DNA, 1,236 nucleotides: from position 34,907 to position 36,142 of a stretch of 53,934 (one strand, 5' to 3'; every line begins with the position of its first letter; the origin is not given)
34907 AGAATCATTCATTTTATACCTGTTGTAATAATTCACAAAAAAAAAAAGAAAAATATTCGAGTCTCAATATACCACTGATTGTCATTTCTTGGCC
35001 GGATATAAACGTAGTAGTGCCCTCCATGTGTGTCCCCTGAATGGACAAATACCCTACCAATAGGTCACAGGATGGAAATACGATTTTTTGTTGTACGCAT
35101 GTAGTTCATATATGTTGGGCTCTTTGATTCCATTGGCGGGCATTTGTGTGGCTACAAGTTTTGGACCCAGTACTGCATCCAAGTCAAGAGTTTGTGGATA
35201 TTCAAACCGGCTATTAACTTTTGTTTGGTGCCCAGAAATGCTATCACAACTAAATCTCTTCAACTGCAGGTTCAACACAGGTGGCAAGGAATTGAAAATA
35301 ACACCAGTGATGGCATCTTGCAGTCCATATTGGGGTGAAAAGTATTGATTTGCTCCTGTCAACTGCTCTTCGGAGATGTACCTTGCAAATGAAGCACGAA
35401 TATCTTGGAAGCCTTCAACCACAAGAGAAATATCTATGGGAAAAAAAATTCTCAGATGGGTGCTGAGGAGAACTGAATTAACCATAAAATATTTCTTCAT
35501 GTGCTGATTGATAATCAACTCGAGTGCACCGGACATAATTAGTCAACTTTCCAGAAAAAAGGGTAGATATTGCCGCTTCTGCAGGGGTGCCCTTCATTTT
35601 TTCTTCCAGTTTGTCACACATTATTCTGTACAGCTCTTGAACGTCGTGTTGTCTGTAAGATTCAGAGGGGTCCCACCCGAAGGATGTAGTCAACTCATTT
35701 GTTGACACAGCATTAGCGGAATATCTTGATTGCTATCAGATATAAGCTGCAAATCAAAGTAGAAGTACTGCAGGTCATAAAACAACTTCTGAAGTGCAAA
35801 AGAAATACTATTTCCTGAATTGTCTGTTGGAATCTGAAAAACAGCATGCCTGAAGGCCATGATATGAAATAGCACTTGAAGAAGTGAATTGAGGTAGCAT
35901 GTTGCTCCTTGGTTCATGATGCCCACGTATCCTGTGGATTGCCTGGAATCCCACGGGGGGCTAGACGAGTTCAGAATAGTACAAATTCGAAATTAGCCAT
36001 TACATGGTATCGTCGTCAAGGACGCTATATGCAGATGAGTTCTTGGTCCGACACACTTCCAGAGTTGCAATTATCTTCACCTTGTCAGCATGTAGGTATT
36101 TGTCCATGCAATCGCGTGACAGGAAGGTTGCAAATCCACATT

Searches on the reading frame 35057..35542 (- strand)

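Call 72: search_protein_families(library=pfam, proteins=[window:35057-35542:-], max_evalue=0.001)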
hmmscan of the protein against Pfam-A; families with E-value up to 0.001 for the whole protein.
window:35057-35542:- (162 aa): 1 family
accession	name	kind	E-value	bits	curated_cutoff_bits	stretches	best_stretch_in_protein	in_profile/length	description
PF00443.35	UCH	-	1.5e-07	31.7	23.9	1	80-149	141-202/254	Ubiquitin carboxyl-terminal hydrolase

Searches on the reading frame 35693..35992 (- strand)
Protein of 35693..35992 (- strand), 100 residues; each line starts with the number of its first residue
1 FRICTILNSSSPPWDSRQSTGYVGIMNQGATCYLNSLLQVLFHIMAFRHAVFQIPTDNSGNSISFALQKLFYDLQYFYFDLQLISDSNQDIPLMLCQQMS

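Call 72: search_protein_families(library=pfam, proteins=[window:35693-35992:-], max_evalue=0.001)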
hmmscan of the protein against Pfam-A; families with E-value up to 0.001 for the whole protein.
window:35693-35992:- (100 aa): 2 families
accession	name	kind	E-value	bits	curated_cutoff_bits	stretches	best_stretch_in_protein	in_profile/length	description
PF00443.35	UCH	-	4.5e-11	43.3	23.9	1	23-80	1-60/254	Ubiquitin carboxyl-terminal hydrolase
PF13423.12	UCH_1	-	0.00015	21.9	22.2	1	24-71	2-44/317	Ubiquitin carboxyl-terminal hydrolase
